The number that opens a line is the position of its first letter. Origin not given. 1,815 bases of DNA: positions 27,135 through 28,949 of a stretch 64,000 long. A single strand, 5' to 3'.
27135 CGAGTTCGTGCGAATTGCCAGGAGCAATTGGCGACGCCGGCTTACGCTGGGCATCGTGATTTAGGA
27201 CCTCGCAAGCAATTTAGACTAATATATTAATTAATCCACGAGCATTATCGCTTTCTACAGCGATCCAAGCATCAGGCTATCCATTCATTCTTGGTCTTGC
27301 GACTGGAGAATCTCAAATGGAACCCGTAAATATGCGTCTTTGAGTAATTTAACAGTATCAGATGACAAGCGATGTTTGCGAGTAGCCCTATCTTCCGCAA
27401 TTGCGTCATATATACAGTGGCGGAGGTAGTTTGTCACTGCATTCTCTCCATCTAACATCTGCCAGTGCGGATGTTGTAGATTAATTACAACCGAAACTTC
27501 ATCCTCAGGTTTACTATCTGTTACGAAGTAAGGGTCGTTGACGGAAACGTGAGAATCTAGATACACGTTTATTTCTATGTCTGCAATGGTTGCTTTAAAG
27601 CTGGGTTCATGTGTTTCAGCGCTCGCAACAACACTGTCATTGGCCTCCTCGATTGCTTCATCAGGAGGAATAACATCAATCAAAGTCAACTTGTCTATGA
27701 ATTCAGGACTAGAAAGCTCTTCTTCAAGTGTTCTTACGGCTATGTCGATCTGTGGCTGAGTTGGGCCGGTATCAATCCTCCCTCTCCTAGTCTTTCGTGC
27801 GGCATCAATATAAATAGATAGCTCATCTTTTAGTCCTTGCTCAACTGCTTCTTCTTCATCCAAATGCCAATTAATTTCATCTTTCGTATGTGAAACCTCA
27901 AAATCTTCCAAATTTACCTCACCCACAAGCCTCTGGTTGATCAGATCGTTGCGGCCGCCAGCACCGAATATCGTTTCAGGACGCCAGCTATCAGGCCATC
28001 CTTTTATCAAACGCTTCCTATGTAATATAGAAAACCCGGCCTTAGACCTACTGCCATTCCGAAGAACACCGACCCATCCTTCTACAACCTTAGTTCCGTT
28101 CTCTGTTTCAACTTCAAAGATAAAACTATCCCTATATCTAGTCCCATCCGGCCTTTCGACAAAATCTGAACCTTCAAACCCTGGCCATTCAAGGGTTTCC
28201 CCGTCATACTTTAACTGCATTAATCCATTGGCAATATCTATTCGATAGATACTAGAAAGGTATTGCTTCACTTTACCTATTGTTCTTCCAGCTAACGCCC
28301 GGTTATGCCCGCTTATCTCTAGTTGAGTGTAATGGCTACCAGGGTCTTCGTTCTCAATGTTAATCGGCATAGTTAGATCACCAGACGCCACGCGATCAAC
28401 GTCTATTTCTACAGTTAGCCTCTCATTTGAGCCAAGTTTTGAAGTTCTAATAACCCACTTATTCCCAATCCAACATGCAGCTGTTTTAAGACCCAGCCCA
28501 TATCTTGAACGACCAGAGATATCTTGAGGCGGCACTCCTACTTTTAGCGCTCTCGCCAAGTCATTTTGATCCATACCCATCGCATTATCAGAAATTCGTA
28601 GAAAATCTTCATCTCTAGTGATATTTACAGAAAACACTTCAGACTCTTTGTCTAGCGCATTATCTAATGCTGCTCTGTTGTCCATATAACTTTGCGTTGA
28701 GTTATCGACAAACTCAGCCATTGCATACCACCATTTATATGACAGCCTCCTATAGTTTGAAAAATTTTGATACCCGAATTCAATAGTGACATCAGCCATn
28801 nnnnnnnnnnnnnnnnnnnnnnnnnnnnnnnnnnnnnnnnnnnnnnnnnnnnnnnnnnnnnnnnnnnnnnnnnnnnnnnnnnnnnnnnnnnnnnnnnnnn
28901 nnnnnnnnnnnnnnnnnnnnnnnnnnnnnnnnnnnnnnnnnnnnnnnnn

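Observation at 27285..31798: Four-gene methyltransferase / SF2 helicase / nuclease-like orphan / MORC-type GHKL ATPase operon: candidate uncharacterised restriction-like defence system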

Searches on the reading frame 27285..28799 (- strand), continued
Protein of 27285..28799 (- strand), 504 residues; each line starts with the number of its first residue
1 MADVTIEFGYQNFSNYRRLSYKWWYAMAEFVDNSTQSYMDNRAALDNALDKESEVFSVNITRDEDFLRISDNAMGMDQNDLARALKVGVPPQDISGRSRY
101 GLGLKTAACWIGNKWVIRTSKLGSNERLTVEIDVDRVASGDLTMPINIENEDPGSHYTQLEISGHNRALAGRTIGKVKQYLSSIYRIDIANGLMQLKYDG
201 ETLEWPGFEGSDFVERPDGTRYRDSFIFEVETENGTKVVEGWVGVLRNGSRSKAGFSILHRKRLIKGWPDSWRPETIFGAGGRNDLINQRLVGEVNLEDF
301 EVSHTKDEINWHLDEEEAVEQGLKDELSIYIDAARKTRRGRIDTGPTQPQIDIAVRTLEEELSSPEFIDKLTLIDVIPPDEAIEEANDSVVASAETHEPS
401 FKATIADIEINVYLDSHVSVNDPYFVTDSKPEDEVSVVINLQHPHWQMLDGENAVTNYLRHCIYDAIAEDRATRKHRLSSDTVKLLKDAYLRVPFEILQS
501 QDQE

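Call 57: search_protein_families(library=pfam, proteins=[L062:2618-4873:+, L062:4870-6117:+, L029:1406-3403:+, L029:3773-4969:+, L029:4972-6057:+, L029:6087-6923:+, L055:4654-5793:+, L055:5804-6295:+], max_evalue=0.01)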
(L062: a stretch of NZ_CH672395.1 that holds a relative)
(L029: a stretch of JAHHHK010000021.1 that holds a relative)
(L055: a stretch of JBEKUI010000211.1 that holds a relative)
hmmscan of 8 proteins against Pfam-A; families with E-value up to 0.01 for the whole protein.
L062:2618-4873:+ (751 aa): 0 families

L062:4870-6117:+ (415 aa): 3 families
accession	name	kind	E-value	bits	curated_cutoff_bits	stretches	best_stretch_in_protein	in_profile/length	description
PF01555.25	N6_N4_Mtase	-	5e-23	82.7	26.7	2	27-80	163-216/221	DNA methylase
PF09445.16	Methyltransf_15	-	0.00047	20.2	22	0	229-268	54-90/165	RNA cap guanine-N2 methyltransferase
PF01170.24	UPF0020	-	0.0081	16.3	22.3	0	45-71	28-54/197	RMKL-like, methyltransferase domain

L029:1406-3403:+ (665 aa): 1 family
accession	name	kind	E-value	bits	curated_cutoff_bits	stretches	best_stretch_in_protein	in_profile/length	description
PF03781.23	FGE-sulfatase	-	2.1e-52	178.8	23.3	1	423-659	4-254/255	Sulfatase-modifying factor enzyme 1-like domain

L029:3773-4969:+ (398 aa): 1 family
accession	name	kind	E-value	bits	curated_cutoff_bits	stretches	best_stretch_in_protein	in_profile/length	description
PF00145.23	DNA_methylase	-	5.9e-48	164.4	22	1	9-372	3-323/324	C-5 cytosine-specific DNA methylase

L029:4972-6057:+ (361 aa): 0 families

L029:6087-6923:+ (278 aa): 1 family
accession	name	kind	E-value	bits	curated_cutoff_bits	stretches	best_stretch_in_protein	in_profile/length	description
PF03781.23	FGE-sulfatase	-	6.1e-55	187.1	23.3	1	27-272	4-254/255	Sulfatase-modifying factor enzyme 1-like domain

L055:4654-5793:+ (379 aa): 0 families

L055:5804-6295:+ (163 aa): 0 families

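Call 58: predict_structure(alignment_id=A4)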
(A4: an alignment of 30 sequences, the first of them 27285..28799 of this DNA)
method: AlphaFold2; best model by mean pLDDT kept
length: 504 residues; sequences in the alignment: 30
mean_pLDDT: 77.2   pTM: 0.58
mean pLDDT of the five models: 77.2, 76.9, 75.8, 71.4, 71.1
residues with pLDDT >= 90: 123; 70-90: 235; 50-70: 122; < 50: 24
segments of 3 or more residues with pLDDT < 50: 340-346, 491-504
pLDDT, mean of each block of 10 residues (from residue 1): 63 55 76 86 92 94 88 90 68 57 54 87 94 81 89 93 78 80 87 92 87 86 94 90 88 86 77 85 68 91 75 90 92 74 48 62 62 56 74 82 78 82 75 80 80 70 77 65 55 41 45
secondary structure, 60 per line:
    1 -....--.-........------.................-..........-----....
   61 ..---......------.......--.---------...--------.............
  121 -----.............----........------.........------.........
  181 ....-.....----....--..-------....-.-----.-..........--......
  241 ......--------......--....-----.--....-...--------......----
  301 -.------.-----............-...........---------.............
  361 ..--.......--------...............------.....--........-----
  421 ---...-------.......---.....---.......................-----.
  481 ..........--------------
elements in order: E2-5 H10-17 H24-40 H42-51 E57-62 E66-71 H78-84 H108-111 E112-120 E126-133 H134-138 E143-150 E157-165 H172-184 H186-190 E195-198 E223-232 E235-246 E255-260 E263-266 H275-278 E291-296 H315-326 H328-338 H348-362 H365-371 H380-394 E401-405 E408-415 E424-426 E434-440 H444-448 H452-474 H480-490

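Call 62: fold_search(model_id=the predicted structure, library=pdb)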
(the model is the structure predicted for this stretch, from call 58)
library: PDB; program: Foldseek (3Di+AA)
matches with E <= 10: 1093; with E <= 0.001: 511
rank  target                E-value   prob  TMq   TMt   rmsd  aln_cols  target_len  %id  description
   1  9a6t_B                5.4e-15  1.00  0.42  0.35  16.1       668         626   13  Integrative model of DNAK-HTPG by crosslinking MS and deep learning (released 2024-09-18)
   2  6d14_A                1.4e-14  1.00  0.42  0.37  17.2       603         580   13  Zebrafish TRAP1 bound to AMPPNP and calcium in the asymmetric closed state (released 2018-04-25)
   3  5tth_A                1.4e-14  1.00  0.43  0.33  16.8       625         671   10  Heterodimeric SpyCatcher/SpyTag-fused zebrafish TRAP1 in ATP/ADP-hybrid state (released 2017-08-23)
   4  8ffv_A                1.5e-14  1.00  0.44  0.36  14.3       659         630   13  Cryo-EM structure of the GR-Hsp90-FKBP52 complex (released 2023-11-01)
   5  4ipe_A                1.7e-14  1.00  0.44  0.38  16.0       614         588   11  Crystal structure of mitochondrial Hsp90 (TRAP1) with AMPPNP (released 2014-01-22)
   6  5tvu_A                1.9e-14  1.00  0.42  0.36  16.4       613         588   12  Crystal structure of mitochondrial Hsp90 (TRAP1) with ATP in absence of Mg (released 2018-03-14)
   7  9cdj_B                2.9e-14  1.00  0.46  0.50   5.7       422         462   16  MORC2 ATPase with DNA (released 2025-07-09)
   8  8fx4_A                3.1e-14  1.00  0.44  0.36  16.4       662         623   13  GC-C-Hsp90-Cdc37 regulatory complex (released 2023-07-12)
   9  5uls_B                3.9e-14  1.00  0.44  0.36  14.3       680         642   11  Structure of GRP94 in the active conformation (released 2017-09-27)
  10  4iyn_A                4.3e-14  1.00  0.43  0.37  16.4       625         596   11  Structure of mitochondrial Hsp90 (TRAP1) with ADP-ALF4- (released 2014-01-22)
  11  7zub_A                4.3e-14  1.00  0.45  0.37  16.1       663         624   13  Cryo-EM structure of the indirubin-bound Hsp90-XAP2-AHR complex (released 2022-11-23)
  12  4j0b_A                4.3e-14  1.00  0.41  0.36  16.9       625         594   11  Structure of mitochondrial Hsp90 (TRAP1) with ADP-BeF3 (released 2014-01-22)
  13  5tvw_A                4.6e-14  1.00  0.41  0.36  16.1       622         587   12  Crystal structure of mitochondrial Hsp90 (TRAP1) with ATP in absence of Mg, hemi-hydrolyzed (released 2018-03-14)
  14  9cdh_A                5.5e-14  1.00  0.47  0.50   5.6       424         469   16  MORC2 PD mutant with DNA (released 2025-07-09)
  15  7exp_A                5.8e-14  1.00  0.42  0.38  15.9       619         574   11  Crystal structure of zebrafish TRAP1 with AMPPNP and MitoQ (released 2022-01-05)
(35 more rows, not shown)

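Call 65: search_protein_families(library=phrogs, proteins=[window:27285-28799:-], max_evalue=0.01)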
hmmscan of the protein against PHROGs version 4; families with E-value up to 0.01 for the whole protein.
window:27285-28799:- (504 aa): 1 family
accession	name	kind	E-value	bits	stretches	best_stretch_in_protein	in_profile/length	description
phrog_20521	-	unknown function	0.0012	18.8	1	33-162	38-171/471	-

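Call 80: find_related_loci(query=A4, collection=viral_contigs, flank=6000)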
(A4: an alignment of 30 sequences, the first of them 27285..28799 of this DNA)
Query A4 (504 aa) in viral_contigs; peptide patterns used: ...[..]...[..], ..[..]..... (x = any residue, [..] = any of these).
22 stretches matched a pattern; 9 encode a relative of the query (tblastn E <= 1e-3); 9 distinct loci.
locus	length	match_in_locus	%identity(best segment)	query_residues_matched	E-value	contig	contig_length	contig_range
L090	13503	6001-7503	39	4-497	9e-105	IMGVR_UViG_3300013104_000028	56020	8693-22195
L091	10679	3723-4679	36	4-320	5e-57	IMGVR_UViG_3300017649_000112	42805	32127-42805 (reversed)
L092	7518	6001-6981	36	4-327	1e-55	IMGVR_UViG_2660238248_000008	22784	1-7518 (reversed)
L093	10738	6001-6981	36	4-327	2e-55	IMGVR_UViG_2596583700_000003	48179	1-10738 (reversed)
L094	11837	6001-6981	35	4-327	3e-55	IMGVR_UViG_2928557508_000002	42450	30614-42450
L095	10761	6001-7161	34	4-385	2e-52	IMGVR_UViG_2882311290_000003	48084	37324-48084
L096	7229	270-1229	34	4-320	1e-52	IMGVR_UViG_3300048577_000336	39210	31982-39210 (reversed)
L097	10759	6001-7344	30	4-444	2e-48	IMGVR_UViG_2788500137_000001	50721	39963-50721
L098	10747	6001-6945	33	9-320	1e-47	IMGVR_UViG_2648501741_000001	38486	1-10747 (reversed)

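Call 81: search_dna_similar(query=window:27285-28799:-, collection=phages, mode=protein, max_rows=10)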
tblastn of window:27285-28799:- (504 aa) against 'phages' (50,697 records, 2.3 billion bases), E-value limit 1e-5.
No match.

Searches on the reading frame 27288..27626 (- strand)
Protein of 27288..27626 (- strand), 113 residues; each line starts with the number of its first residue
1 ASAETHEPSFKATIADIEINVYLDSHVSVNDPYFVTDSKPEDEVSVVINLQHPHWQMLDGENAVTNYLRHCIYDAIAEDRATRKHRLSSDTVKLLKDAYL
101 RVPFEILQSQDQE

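Call 73: search_solved_structures(query=A5, max_evalue=10)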
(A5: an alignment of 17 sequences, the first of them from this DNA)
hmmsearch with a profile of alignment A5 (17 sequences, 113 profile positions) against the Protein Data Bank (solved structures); distinct sequences matched with E-value up to 10: 1.
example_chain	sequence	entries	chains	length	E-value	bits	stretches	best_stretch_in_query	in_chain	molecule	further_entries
1bxt_A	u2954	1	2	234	0.28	14.7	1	61-111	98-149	PROTEIN (STREPTOCOCCAL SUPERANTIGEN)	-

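Call 74: search_protein_families(library=pfam, alignment_id=A5, max_evalue=1)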
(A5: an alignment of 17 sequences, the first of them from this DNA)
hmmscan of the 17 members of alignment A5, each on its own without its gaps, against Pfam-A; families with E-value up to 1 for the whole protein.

A. member 1, seq(113 aa): 0 families

B. families by the number of members that match (of 17 scanned): 8 families
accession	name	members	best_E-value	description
PF20526.3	DUF6741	1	0.0025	Domain of unknown function (DUF6741)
PF23108.1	Zf-C2H2_ZNF451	1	0.033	Two consecutive Zinc fingers C2H2 type, ZNF451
PF22310.2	NMB0315_dom_I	1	0.041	NMB0315-like, domain I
PF06134.17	RhaA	1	0.064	L-rhamnose isomerase (RhaA)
PF09104.16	BRCA-2_OB3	1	0.083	BRCA2, oligonucleotide/oligosaccharide-binding, domain 3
PF01464.25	SLT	1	0.085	Transglycosylase SLT domain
PF14639.11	YqgF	1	0.15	Holliday-junction resolvase-like of SPT6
PF02749.22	QRPTase_N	1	0.17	Quinolinate phosphoribosyl transferase, N-terminal domain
